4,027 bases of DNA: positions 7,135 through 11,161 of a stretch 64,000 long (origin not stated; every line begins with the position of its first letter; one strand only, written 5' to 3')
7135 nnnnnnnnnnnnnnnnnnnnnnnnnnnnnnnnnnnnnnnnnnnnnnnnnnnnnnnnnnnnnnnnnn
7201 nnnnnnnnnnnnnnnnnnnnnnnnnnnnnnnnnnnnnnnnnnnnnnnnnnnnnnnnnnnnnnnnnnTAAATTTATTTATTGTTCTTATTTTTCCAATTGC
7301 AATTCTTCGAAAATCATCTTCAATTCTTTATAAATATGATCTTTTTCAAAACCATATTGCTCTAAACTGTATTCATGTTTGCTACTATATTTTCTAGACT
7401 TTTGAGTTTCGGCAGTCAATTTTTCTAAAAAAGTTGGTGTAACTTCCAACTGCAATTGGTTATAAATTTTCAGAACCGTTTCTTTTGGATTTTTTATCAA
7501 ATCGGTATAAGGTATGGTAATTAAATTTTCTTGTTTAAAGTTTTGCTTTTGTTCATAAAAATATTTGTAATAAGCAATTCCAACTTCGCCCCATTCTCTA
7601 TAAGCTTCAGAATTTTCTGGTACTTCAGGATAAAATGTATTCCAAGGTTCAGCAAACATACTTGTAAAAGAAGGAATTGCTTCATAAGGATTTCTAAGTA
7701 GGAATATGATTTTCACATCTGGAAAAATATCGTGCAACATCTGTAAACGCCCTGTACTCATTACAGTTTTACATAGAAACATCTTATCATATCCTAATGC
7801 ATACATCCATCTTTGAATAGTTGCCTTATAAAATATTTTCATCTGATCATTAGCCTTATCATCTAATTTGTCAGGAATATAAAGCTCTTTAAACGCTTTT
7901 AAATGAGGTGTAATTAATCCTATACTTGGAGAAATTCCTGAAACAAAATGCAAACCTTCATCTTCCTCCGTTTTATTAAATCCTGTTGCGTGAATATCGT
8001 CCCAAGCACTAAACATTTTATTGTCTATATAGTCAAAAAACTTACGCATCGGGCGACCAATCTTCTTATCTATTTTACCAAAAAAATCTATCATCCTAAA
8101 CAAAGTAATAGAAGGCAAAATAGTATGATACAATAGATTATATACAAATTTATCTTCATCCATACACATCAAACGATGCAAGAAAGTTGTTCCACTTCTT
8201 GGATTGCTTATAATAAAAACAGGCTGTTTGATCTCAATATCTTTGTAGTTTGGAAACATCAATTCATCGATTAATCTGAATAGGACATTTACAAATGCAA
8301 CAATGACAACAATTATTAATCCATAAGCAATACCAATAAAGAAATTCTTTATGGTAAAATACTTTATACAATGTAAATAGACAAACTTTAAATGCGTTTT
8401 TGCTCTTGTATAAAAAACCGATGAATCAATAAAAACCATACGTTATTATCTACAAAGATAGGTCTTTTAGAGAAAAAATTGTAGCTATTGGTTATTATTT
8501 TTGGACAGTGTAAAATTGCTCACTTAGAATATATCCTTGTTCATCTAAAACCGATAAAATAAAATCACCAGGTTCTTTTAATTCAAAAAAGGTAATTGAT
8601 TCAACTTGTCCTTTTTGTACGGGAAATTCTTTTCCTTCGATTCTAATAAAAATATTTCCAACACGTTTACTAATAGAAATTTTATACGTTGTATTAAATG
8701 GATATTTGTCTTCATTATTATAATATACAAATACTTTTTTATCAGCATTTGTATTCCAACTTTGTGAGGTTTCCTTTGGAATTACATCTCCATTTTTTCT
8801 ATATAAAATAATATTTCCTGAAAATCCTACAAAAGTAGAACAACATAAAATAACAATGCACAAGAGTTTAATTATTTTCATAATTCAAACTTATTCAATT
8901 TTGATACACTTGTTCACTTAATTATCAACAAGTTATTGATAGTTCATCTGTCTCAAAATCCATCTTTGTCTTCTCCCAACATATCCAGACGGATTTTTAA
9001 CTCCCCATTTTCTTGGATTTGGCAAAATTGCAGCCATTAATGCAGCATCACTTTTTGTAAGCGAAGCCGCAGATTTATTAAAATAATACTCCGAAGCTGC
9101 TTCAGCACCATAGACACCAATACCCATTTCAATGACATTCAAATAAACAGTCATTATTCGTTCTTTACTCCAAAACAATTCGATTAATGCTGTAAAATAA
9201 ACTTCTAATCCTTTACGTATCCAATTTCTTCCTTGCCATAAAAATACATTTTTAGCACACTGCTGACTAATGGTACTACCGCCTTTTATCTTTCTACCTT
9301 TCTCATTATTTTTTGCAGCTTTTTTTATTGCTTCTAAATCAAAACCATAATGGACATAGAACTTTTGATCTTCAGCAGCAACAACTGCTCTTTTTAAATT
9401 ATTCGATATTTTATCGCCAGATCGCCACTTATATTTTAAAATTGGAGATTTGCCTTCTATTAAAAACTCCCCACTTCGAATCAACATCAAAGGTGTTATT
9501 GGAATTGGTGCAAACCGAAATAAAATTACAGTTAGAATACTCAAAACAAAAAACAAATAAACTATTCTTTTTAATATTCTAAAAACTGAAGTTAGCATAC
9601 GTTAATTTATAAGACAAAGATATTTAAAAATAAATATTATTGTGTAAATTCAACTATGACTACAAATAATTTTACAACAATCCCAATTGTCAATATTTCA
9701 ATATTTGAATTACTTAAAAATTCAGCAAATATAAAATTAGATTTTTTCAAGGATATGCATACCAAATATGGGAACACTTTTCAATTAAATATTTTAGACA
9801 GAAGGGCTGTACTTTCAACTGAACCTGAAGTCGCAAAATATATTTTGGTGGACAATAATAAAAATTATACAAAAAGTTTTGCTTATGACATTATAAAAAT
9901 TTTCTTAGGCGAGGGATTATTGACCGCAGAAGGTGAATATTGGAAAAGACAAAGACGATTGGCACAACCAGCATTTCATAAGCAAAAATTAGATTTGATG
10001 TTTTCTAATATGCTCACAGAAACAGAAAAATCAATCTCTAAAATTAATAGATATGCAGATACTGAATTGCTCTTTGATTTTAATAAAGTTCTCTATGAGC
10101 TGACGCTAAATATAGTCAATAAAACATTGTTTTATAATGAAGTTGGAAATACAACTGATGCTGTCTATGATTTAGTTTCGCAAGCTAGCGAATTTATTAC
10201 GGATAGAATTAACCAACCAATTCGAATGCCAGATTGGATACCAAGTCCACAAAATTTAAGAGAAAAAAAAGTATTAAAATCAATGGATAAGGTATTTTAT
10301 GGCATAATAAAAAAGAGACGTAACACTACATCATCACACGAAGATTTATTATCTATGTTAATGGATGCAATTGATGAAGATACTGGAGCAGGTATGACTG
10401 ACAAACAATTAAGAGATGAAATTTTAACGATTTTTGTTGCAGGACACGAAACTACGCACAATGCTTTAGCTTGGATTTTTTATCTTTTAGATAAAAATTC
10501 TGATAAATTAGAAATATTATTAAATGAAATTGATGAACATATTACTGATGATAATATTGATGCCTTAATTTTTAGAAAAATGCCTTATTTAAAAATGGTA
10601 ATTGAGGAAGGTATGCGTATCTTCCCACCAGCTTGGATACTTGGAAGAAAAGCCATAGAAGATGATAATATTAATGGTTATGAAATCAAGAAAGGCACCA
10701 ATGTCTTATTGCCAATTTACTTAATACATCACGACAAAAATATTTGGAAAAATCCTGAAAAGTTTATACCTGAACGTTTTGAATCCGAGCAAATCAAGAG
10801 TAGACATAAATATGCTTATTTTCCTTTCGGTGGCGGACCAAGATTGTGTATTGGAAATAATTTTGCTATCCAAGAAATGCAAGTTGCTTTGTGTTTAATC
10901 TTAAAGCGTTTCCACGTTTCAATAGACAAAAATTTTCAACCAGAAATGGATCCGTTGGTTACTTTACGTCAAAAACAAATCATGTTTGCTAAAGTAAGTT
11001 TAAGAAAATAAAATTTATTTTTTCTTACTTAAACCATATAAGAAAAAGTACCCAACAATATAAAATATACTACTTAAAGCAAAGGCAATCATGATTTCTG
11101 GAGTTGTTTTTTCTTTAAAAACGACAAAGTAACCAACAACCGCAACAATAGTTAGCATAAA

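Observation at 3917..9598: mtgA-linked envelope cluster with a membrane-anchored sulfotransferase and two large GT-C-like polytopic proteins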

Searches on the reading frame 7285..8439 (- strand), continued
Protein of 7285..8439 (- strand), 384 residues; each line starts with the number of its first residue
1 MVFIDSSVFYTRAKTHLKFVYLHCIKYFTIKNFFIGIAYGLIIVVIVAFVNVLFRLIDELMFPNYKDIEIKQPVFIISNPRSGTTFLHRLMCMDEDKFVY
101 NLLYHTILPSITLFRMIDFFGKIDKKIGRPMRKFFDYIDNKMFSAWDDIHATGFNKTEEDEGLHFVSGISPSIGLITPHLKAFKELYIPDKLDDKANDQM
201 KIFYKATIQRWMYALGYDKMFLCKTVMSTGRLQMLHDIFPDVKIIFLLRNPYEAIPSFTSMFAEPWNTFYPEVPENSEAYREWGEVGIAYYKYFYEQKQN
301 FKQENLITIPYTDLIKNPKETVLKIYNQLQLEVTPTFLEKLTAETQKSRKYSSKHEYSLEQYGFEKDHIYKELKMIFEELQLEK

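Call 51: search_solved_structures(query=A4, max_evalue=1e-10, show_alignments=2)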
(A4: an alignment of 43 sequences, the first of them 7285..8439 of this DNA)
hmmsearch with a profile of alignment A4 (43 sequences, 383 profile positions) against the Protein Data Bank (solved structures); distinct sequences matched with E-value up to 1e-10: 2.
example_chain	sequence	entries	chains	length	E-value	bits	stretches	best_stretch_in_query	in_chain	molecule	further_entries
2zq5_A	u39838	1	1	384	5.3e-20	75.3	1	217-372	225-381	Putative uncharacterized protein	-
2z6v_A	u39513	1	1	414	3.9e-13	52.7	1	230-380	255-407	Putative uncharacterized protein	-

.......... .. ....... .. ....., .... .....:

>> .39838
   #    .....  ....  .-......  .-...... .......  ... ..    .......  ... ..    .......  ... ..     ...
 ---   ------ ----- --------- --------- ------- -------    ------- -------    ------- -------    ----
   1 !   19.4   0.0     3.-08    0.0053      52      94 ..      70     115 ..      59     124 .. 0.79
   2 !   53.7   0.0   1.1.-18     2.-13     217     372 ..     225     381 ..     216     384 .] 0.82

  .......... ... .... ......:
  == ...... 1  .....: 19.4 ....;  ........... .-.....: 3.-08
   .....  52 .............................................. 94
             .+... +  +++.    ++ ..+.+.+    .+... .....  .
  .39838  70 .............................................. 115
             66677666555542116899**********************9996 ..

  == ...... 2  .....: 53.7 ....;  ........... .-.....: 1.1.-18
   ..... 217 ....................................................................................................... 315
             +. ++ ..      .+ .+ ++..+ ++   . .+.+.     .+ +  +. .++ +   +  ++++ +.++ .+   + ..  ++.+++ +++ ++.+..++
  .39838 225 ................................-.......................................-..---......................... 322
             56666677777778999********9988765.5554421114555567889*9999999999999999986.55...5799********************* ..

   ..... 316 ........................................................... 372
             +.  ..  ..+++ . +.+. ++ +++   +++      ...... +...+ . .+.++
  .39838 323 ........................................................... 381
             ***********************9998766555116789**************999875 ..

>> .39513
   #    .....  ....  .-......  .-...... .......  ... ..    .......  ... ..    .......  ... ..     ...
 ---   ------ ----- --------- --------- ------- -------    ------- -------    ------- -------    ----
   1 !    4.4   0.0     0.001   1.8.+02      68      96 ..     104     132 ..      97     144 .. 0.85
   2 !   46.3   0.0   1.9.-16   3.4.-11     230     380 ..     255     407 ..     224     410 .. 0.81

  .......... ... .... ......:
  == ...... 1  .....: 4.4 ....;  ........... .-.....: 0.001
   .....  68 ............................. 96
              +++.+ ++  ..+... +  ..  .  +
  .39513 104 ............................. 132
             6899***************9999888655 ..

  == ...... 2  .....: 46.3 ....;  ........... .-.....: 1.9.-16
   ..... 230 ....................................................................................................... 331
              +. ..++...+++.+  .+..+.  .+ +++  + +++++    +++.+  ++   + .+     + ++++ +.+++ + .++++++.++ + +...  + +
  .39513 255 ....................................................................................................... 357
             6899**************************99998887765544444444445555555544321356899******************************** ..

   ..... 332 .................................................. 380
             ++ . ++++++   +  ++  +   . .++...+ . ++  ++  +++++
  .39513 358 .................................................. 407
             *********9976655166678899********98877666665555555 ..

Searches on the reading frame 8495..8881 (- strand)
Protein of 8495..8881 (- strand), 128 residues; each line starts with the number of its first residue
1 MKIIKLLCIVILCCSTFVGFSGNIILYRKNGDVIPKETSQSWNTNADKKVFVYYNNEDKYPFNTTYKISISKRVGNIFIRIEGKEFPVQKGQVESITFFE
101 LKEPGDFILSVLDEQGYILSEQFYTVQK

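Call 3: search_protein_families(library=pfam, proteins=[window:8495-8881:-], max_evalue=0.1)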
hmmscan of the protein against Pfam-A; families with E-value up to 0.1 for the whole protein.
window:8495-8881:- (128 aa): 2 families
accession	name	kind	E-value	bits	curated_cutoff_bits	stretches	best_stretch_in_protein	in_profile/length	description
PF06328.17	Lep_receptor_Ig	-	0.04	14.3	28.8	0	4-49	19-63/94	Ig-like C2-type domain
PF13157.11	Enas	-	0.078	13.4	22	0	40-102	18-86/112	Endospore appendages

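Call 4: search_protein_families(library=ncbifam, proteins=[window:8495-8881:-], max_evalue=0.1)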
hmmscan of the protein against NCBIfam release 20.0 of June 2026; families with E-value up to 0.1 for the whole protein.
window:8495-8881:- (128 aa): 1 family
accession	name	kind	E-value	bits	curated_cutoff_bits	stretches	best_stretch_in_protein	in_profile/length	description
NF045651.1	blaMUN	exception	0.093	12.1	640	0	6-72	4-68/290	MUN family extended-spectrum class A beta-lactamase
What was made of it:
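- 8495..8881 (-): sec128: a 128-aa predicted secreted protein of unknown function. It is an optional insert between mtgA and the sulfotransferase. There are no significant family hits (calls 3, 4).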

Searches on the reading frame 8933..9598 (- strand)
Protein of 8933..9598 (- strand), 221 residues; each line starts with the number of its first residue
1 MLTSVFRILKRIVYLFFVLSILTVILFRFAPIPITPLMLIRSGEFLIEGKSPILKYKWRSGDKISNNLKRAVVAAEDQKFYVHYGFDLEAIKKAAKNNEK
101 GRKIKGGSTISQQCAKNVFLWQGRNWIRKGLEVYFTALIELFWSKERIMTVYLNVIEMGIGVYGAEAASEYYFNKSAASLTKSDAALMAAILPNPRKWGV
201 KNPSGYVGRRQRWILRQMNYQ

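Call 3: search_protein_families(library=pfam, proteins=[window:8933-9598:-], max_evalue=0.1)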
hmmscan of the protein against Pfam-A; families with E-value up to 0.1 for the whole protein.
window:8933-9598:- (221 aa): 1 family
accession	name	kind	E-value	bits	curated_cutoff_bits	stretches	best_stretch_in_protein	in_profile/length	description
PF00912.28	Transgly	-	2e-50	171.1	27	1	57-218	15-177/178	Transglycosylase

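Call 4: search_protein_families(library=ncbifam, proteins=[window:8933-9598:-], max_evalue=0.1)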
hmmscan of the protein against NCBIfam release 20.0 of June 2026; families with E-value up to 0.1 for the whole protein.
window:8933-9598:- (221 aa): 13 families
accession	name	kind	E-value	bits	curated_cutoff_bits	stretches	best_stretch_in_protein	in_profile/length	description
TIGR02070.1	mono_pep_trsgly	equivalog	1.6e-85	286.2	182.65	1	4-220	2-220/224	monofunctional biosynthetic peptidoglycan transglycosylase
TIGR02074.1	PBP_1a_fam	subfamily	2.4e-46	158.7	508.75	1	62-219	8-166/535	PBP1A family penicillin-binding protein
NF051885.1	tranpepglycosPbpC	equivalog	3.3e-35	121.8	900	1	62-219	81-239/632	multimodular transpeptidase-transglycosylase PbpC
TIGR02073.1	PBP_1c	equivalog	6.9e-33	114.2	494.2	1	55-200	33-178/728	penicillin-binding protein 1C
NF038276.1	strep_PBP2A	exception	1.8e-27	95.9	1100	1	62-196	102-233/716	penicillin-binding protein PBP2A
TIGR02071.1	PBP_1b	equivalog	7.1e-25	87.3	717.75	1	68-198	159-294/729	penicillin-binding protein 1B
NF010008.0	PRK13481.1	equivalog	3.2e-24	85.7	270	1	54-188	78-219/269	glycosyltransferase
NF008643.0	PRK11636.1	equivalog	6e-24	84.3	1263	1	62-195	72-206/850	peptidoglycan glycosyltransferase/peptidoglycan DD-transpeptidase MrcA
NF038272.1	strep_PBP1A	exception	6.4e-23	80.9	1075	1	61-219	74-235/658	penicillin-binding protein PBP1A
NF011423.0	PRK14850.1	equivalog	4e-22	78.4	1275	1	65-192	166-298/764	penicillin-binding protein 1b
NF007061.0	PRK09506.1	equivalog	2.5e-20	71.9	1120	1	67-192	222-352/825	bifunctional glycosyl transferase/transpeptidase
NF008414.0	PRK11240.1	equivalog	6.3e-18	64.2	1121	1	61-194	69-201/774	peptidoglycan glycosyltransferase PbpC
NF038274.1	strep_PBP1B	exception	1.8e-17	63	1225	1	61-192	87-224/745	penicillin-binding protein PBP1B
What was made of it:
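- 8933..9598 (-): mtgA: monofunctional peptidoglycan glycosyltransferase (GT51). Pfam Transgly 2e-50 (calls 3, 4).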

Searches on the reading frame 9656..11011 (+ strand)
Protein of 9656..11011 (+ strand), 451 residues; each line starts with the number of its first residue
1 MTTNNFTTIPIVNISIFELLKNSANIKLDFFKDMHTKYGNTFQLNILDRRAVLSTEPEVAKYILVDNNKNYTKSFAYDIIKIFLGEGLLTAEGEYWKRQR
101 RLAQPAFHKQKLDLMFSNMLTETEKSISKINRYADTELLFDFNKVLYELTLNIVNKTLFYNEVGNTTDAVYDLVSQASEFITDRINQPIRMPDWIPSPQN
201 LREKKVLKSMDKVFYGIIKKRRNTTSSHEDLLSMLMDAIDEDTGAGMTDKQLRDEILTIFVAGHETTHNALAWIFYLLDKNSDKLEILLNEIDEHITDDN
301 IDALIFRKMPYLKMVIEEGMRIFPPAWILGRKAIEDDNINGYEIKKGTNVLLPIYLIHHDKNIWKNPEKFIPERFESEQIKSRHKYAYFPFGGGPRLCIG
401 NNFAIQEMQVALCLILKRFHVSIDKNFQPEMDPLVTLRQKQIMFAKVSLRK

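Call 3: search_protein_families(library=pfam, proteins=[window:9656-11011:+], max_evalue=0.1)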
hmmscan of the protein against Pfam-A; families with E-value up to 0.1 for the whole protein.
window:9656-11011:+ (451 aa): 1 family
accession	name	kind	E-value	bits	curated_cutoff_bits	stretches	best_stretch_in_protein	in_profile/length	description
PF00067.27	p450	-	3.2e-93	313.5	22.8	1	24-441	19-457/462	Cytochrome P450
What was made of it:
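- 9656..11011 (+): Cytochrome P450, divergent from mtgA. It is a variable member of module A. Pfam p450 3e-93 (call 3).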

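Call 4: search_protein_families(library=ncbifam, proteins=[window:9656-11011:+], max_evalue=0.1)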
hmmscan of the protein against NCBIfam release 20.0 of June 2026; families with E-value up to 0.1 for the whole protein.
window:9656-11011:+ (451 aa): 10 families
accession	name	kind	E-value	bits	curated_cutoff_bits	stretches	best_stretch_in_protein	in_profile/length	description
NF045812.1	PentlenOxigase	equivalog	3.7e-58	197.4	800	1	36-443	31-433/444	pentalenene oxygenase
NF051859.1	AlbFlvMonOxTrpSyn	equivalog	1.2e-53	182.3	700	1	43-445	56-453/457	bifunctional albaflavenone monooxygenase/terpene synthase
NF050147.1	aminopyruv_ApyO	equivalog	1.8e-39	135.6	525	1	84-426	76-400/444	RiPP biosynthesis cytochrome P450 ApyO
TIGR04538.1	P450_cycloAA_1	subfamily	8.3e-24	84.1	500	1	59-420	40-367/395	cytochrome P450, cyclodipeptide synthase-associated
NF053744.1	FAProxCypCBc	equivalog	7.9e-21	74.1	600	2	308-447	272-413/416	CYP152 family fatty-acid peroxygenase CypC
NF041802.1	P450_SolI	exception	2.8e-15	55.7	850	1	211-420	216-396/424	solanimycin biosynthesis cytochrome P450 SolI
NF041177.1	Cyp119_Thmprot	equivalog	3.2e-09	36.1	680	1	280-420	212-341/368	cytochrome P450 Cyp119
TIGR04515.1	P450_rel_GT_act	subfamily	0.0012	18.3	343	1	313-381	261-329/386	P450-derived glycosyltransferase activator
NF045816.1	PentlenlactSyn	equivalog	0.0042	15.8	700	1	221-417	193-364/396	pentalenolactone synthase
TIGR04458.1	CYP450_TxtE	equivalog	0.007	15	500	1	331-420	295-376/403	4-nitrotryptophan synthase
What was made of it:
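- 9656..11011 (+): The best NCBIfam hits are terpene oxygenases, all below their cutoffs (call 4).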

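Call 48: search_solved_structures(query=window:9656-11011:+, max_evalue=1e-20)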
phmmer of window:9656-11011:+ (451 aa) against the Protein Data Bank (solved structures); distinct sequences matched with E-value up to 1e-20: 183 (the best 60 are shown).
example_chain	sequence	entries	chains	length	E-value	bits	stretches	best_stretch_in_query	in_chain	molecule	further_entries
6j94_A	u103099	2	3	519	9.2e-56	193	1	33-428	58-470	Protein LUTEIN DEFICIENT 5, chloroplastic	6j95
6l8i_A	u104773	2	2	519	1.4e-55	192.3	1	33-428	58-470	Protein LUTEIN DEFICIENT 5, chloroplastic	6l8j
6l8h_A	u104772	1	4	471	3.7e-51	177.8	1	5-449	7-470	Carotene epsilon-monooxygenase, chloroplastic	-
7wzl_A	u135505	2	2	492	4.6e-51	177.5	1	53-422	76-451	Putative cytochrome P450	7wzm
8hkj_A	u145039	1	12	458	4.3e-45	157.8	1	28-439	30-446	Bifunctional cytochrome P450/NADPH--P450 reductase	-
5vcd_A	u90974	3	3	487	1.7e-42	149.3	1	30-428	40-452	Cytochrome P450 3A4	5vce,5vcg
7f3h_A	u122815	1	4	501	2.6e-42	148.6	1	28-439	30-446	Bifunctional cytochrome P450/NADPH--P450 reductase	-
8gk3_A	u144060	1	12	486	4.6e-42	147.9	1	30-423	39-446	Cytochrome P450 3A7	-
7mk8_A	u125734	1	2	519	5.8e-42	147.5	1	30-423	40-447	Isoform 2 of Cytochrome P450 3A7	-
7f3w_A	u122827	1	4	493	1.2e-41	146.5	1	28-439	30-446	cytochrome P450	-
7kvk_A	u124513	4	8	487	3.5e-41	145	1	30-423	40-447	Cytochrome P450 3A4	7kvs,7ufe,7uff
9yk4_A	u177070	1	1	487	4.6e-41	144.6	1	30-428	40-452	Cytochrome P450 3A4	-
6c93_A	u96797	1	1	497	5.4e-41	144.3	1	73-441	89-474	Cytochrome P450 4B1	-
6ma7_A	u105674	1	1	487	7e-41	143.9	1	30-425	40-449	Cytochrome P450 3A4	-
4ny4_A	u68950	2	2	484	8.5e-41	143.7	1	30-425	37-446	Cytochrome P450 3A4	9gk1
1w0e_A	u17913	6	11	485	8.5e-41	143.7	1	30-425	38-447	CYTOCHROME P450 3A4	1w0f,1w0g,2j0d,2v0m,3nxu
7lxl_A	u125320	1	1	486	8.6e-41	143.7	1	30-425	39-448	Cytochrome P450 3A4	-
1tqn_A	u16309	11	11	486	8.6e-41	143.7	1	30-425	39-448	cytochrome P450 3A4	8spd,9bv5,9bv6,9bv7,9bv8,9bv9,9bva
3tjs_A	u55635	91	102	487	8.7e-41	143.6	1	30-425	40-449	Cytochrome P450 3A4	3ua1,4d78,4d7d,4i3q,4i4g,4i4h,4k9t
4d6z_A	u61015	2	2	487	9.9e-41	143.5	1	30-423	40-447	CYTOCHROME P450 3A4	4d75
9ist_A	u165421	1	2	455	1.6e-40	142.7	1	76-441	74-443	Bifunctional cytochrome P450/NADPH--P450 reductase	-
9iss_A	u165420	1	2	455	1.7e-40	142.7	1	76-441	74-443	Bifunctional cytochrome P450/NADPH--P450 reductase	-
9isu_A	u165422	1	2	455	1.9e-40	142.5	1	76-441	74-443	Bifunctional cytochrome P450/NADPH--P450 reductase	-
4hgg_A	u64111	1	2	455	2.6e-40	142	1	73-441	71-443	Bifunctional P-450/NADPH-P450 reductase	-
5t6q_A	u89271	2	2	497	2.7e-40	142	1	73-441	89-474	Cytochrome P450 4B1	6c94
7wde_A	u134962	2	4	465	4e-40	141.5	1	73-441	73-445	Bifunctional cytochrome P450/NADPH--P450 reductase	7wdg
5veu_A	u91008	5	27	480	6.2e-40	140.8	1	32-428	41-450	Cytochrome P450 3A5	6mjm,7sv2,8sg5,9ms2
7lad_A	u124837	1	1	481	6.3e-40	140.8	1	32-428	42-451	Cytochrome P450 3A5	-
4hgf_A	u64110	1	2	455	7e-40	140.7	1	73-441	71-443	Bifunctional P-450/NADPH-P450 reductase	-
4key_A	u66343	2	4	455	7e-40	140.6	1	73-441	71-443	Bifunctional P-450/NADPH-P450 reductase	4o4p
4kf2_A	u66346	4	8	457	7.1e-40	140.6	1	73-441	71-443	Bifunctional P-450/NADPH-P450 reductase | Bifunctional cytochrome P450/NADPH--P450 reductase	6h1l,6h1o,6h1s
6hn8_A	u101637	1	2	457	7.1e-40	140.6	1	73-441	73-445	Bifunctional cytochrome P450/NADPH--P450 reductase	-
6h1t_A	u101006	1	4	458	7.2e-40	140.6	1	73-441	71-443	Bifunctional cytochrome P450/NADPH--P450 reductase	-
7wy3_A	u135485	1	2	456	9.5e-40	140.2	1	73-441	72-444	Bifunctional cytochrome P450/NADPH--P450 reductase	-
4kew_A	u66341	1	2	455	9.7e-40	140.2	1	73-441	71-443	Bifunctional P-450/NADPH-P450 reductase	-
3qi8_B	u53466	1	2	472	9.7e-40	140.2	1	73-444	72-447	Evolved Cytochrome P450 variant (22A3)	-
4kf0_A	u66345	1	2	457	9.8e-40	140.2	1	73-441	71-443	Bifunctional P-450/NADPH-P450 reductase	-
2uwh_A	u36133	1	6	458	9.9e-40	140.2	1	73-441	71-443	BIFUNCTIONAL P-450: NADPH-P450 REDUCTASE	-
1bu7_A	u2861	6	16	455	1.3e-39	139.8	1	73-441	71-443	PROTEIN (CYTOCHROME P450) | CYTOCHROME P450 BM-3 | CYTOCHROME P450 102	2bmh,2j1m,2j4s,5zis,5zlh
23ub_A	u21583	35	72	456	1.3e-39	139.8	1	73-441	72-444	Bifunctional cytochrome P450/NADPH--P450 reductase | Bifunctional P-450/NADPH-P450 reductase | Bifunctional cytochrome P450/NADPH-P450 reductase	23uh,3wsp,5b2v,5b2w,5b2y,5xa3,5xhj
1bvy_A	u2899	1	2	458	1.3e-39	139.7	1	73-441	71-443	PROTEIN (CYTOCHROME P450 BM-3)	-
7y9j_A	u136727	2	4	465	1.3e-39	139.7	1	71-440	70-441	Bifunctional cytochrome P450/NADPH--P450 reductase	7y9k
4zfa_A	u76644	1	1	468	1.4e-39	139.6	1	73-441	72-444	Bifunctional P-450/NADPH-P450 reductase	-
3ben_A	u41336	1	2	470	1.4e-39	139.6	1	73-441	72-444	Cytochrome P450 102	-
2ij2_A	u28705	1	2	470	1.4e-39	139.6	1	73-441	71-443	Cytochrome P450 BM3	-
1fag_A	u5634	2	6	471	1.5e-39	139.6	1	73-441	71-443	CYTOCHROME P450 BM-3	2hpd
1jpz_A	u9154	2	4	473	1.5e-39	139.6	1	73-441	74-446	BIFUNCTIONAL P-450:NADPH-P450 REDUCTASE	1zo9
2nnb_A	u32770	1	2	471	1.5e-39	139.6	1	73-441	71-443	Bifunctional P-450:NADPH-P450 reductase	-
6k24_A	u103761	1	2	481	1.6e-39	139.5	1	73-441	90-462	Bifunctional cytochrome P450/NADPH--P450 reductase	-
4kpa_A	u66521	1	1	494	1.7e-39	139.4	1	73-441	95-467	Cytochrome P450 BM-3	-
6jmw_A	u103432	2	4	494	1.7e-39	139.4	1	73-441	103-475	Bifunctional cytochrome P450/NADPH--P450 reductase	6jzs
4hgh_A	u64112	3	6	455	1.7e-39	139.4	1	73-441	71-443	Bifunctional P-450/NADPH-P450 reductase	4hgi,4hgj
2x7y_A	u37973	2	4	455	1.7e-39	139.4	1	73-441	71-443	BIFUNCTIONAL P-450/NADPH-P450 REDUCTASE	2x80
7wy2_A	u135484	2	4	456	1.7e-39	139.3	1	73-441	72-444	Bifunctional cytochrome P450/NADPH--P450 reductase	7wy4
7egn_A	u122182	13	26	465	1.8e-39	139.3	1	73-441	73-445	Bifunctional cytochrome P450/NADPH--P450 reductase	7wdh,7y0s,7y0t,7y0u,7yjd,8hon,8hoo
4kpb_A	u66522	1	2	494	1.9e-39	139.2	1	73-441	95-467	Cytochrome P450 BM-3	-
7y0r_A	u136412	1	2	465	2.2e-39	139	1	74-441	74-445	Bifunctional cytochrome P450/NADPH--P450 reductase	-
3psx_A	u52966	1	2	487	2.2e-39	139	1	73-441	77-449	Bifunctional P-450/NADPH-P450 reductase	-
7p6l_B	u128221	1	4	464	2.3e-39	138.9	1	23-433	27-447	Bifunctional cytochrome P450/NADPH--P450 reductase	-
7wdd_A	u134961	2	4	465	2.6e-39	138.8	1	73-441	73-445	Bifunctional cytochrome P450/NADPH--P450 reductase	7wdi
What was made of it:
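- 9656..11011 (+): The best solved relatives are the carotenoid hydroxylases CYP97A3 (9e-56) and CYP97C1 (call 48).
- The window P450 is closest to terpenoid and carotenoid hydroxylases (calls 4, 48).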
